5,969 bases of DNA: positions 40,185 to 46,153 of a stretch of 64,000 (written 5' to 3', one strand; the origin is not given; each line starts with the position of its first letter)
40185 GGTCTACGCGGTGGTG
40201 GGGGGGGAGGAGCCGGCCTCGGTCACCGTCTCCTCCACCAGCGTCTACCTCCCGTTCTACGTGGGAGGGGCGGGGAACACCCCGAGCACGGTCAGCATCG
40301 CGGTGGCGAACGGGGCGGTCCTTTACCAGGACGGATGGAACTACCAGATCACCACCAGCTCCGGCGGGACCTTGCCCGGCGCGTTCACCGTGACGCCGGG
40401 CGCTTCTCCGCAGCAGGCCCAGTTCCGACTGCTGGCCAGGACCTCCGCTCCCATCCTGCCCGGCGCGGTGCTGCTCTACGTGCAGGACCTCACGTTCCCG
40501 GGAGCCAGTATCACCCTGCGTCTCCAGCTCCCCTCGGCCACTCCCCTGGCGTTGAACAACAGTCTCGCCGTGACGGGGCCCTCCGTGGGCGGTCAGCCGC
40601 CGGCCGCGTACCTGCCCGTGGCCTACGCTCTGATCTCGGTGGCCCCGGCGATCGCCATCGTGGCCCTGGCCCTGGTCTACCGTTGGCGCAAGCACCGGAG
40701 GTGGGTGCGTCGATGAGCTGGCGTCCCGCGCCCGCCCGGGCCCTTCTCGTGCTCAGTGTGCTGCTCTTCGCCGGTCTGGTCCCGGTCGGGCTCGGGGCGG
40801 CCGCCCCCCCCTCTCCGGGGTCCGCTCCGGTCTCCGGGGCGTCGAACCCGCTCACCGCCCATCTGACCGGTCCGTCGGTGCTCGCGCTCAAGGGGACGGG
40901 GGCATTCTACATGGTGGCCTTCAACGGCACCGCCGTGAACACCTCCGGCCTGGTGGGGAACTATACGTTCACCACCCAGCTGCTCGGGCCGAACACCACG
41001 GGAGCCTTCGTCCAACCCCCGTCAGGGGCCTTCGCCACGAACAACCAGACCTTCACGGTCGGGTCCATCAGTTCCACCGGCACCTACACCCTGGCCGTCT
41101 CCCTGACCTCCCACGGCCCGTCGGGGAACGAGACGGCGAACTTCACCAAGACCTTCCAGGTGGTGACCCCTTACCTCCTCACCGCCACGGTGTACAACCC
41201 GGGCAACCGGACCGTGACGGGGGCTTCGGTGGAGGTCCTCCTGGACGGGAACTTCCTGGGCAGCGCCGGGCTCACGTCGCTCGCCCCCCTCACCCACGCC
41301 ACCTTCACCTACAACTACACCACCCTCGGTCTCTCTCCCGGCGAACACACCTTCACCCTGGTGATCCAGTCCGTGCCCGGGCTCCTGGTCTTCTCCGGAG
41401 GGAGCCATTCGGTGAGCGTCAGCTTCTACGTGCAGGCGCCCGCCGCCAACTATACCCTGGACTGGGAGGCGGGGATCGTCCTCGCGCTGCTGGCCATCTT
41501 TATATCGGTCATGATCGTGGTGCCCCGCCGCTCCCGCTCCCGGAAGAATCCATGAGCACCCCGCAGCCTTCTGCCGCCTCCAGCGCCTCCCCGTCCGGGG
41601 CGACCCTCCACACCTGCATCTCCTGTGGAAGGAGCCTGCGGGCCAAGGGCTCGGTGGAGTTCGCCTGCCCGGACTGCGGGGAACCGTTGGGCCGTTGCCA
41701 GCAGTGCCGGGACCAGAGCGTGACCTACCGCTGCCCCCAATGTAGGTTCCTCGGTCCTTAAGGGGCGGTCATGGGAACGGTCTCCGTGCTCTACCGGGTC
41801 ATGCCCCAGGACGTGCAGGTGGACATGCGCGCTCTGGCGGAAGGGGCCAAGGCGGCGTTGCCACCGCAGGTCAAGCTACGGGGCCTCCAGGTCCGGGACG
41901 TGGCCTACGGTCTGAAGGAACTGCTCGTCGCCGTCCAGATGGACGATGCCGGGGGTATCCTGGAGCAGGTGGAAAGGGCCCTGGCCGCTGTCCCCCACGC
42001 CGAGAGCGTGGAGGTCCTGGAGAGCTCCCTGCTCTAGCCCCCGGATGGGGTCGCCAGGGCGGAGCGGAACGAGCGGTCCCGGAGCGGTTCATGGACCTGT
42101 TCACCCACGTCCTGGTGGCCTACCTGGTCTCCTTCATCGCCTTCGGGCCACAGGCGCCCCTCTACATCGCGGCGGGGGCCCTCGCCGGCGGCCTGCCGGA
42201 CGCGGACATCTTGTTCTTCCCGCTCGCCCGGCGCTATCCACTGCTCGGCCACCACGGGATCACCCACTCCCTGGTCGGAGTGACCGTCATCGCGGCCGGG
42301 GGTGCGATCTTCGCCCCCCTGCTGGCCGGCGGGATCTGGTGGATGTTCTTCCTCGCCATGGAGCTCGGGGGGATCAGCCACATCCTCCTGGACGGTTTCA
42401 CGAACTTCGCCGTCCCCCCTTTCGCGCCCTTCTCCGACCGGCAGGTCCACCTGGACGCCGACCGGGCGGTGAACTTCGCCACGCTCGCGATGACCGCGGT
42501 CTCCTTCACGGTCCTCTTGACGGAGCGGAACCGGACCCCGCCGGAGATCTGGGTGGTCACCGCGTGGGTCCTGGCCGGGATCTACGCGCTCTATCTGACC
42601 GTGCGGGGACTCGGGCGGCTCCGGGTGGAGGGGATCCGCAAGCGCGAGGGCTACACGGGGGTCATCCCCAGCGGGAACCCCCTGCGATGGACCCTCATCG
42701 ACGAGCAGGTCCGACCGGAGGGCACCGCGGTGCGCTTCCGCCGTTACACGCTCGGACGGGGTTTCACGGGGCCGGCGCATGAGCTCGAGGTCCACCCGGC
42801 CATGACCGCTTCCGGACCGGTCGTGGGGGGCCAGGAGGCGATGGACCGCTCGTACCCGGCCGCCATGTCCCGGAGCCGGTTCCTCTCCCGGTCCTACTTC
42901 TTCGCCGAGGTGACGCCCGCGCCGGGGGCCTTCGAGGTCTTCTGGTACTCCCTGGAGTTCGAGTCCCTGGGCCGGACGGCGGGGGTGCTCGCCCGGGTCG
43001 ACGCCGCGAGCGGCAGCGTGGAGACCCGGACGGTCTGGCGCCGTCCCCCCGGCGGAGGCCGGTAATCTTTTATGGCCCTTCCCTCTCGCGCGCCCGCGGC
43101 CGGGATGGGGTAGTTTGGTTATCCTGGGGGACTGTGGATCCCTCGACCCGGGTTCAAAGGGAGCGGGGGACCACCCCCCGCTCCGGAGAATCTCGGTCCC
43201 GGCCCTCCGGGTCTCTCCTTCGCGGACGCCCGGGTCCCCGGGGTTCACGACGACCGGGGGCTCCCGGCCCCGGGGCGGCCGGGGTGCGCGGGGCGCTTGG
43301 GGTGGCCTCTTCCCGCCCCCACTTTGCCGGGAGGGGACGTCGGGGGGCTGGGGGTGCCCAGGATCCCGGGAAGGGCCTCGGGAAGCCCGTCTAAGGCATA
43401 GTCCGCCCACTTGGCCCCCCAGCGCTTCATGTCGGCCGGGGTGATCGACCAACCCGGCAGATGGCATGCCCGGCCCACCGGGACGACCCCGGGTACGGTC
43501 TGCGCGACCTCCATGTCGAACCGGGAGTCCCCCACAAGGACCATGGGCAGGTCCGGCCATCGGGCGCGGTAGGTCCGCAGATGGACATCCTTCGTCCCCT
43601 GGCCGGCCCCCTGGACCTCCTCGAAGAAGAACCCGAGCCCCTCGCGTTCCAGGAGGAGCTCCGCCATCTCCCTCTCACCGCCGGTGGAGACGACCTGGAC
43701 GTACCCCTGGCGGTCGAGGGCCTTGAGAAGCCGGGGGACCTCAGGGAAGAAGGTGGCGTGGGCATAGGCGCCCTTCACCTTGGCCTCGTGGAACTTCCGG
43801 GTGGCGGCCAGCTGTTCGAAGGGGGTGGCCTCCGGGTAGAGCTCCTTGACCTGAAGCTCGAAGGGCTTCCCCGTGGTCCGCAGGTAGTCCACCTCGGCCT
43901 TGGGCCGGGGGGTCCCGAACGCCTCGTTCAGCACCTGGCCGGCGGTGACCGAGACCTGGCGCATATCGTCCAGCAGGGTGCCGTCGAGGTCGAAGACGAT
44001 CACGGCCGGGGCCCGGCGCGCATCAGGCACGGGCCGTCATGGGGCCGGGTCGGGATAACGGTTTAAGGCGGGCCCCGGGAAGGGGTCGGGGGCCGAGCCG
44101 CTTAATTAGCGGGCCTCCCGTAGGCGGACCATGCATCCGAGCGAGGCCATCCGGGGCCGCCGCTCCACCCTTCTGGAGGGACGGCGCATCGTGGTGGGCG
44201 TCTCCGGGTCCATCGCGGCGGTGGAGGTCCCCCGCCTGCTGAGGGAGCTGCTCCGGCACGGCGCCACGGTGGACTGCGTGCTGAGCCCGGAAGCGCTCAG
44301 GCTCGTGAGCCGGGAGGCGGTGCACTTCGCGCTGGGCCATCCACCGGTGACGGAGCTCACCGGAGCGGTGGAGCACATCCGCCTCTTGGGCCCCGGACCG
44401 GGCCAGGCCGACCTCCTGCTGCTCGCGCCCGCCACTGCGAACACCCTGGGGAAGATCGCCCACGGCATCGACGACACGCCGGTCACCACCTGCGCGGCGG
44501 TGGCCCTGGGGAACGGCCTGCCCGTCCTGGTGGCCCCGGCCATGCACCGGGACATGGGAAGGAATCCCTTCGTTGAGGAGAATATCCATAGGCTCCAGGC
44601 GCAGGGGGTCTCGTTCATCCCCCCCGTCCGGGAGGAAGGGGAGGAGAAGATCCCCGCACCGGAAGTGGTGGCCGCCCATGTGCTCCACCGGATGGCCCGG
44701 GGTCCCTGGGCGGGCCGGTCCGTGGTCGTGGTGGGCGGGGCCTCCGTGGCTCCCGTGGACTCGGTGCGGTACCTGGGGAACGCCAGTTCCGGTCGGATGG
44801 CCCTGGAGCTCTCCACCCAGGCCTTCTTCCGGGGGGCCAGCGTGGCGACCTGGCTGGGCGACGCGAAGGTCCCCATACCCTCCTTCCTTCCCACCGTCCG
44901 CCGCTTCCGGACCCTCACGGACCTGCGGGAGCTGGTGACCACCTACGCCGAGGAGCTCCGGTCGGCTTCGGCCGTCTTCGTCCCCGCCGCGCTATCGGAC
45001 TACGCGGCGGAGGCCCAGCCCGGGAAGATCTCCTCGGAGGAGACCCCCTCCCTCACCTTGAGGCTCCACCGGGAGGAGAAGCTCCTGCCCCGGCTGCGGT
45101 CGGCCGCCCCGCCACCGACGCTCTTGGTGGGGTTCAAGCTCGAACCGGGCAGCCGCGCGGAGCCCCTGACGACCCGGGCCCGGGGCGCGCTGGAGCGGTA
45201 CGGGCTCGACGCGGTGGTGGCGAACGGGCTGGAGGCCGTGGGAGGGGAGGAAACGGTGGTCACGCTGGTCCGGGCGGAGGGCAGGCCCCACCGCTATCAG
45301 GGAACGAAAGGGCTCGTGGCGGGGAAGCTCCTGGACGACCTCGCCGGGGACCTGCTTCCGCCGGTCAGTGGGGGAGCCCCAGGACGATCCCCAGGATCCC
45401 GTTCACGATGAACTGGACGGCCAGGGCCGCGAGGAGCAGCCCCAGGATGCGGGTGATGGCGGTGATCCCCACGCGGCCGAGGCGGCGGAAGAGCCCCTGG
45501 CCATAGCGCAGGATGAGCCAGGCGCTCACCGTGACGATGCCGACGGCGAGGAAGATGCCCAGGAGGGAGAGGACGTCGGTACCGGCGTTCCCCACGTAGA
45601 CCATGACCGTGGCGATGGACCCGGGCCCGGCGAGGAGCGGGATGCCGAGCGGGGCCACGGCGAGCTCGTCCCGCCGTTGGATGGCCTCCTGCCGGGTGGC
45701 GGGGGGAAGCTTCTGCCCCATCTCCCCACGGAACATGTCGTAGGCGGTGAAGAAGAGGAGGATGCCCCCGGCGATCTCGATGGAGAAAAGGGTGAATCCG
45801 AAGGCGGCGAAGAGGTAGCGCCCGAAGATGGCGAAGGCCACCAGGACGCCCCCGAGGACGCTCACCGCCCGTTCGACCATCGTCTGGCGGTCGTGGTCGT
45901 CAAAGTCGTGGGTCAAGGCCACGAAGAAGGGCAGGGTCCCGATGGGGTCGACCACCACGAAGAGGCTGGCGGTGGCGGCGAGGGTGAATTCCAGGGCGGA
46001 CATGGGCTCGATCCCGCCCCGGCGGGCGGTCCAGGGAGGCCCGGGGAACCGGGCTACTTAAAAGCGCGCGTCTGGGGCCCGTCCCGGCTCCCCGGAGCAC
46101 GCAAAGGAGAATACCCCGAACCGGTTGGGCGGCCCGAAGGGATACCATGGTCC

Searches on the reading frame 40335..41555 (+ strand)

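Call 11: search_protein_families(library=pfam, proteins=[window:40335-41555:+], max_evalue=0.001)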
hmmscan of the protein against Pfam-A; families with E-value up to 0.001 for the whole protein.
window:40335-41555:+ (406 aa): 1 family
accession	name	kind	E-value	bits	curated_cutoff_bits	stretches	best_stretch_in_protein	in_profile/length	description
PF07705.17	CARDB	-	1.5e-07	32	22.7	1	280-345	21-84/101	CARDB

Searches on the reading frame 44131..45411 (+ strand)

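Call 55: search_protein_families(library=pfam, proteins=[window:44131-45411:+], max_evalue=0.001)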
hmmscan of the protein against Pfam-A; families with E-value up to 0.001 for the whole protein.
window:44131-45411:+ (426 aa): 2 families
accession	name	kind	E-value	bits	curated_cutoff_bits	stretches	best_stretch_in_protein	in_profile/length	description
PF04127.22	DFP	-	7.9e-31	107.7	22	1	193-372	1-178/186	DNA/pantothenate metabolism flavoprotein C-terminal domain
PF02441.25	Flavoprotein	-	2.2e-27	96.1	22.7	1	19-155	2-145/162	Flavoprotein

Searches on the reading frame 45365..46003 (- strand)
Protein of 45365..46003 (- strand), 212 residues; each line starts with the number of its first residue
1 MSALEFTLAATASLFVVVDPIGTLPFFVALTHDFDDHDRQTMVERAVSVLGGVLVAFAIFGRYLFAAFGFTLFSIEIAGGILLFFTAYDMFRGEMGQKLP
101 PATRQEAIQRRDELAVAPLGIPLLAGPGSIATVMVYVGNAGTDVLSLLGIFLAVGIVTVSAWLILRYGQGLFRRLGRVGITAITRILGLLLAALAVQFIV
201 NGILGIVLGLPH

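Call 55: search_protein_families(library=pfam, proteins=[window:45365-46003:-], max_evalue=0.001)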
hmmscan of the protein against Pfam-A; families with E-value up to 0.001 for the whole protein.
window:45365-46003:- (212 aa): 1 family
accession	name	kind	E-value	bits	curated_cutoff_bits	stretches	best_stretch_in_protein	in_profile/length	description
PF01914.23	MarC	-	1.5e-51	175.2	23.9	1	6-206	3-202/203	MarC family integral membrane protein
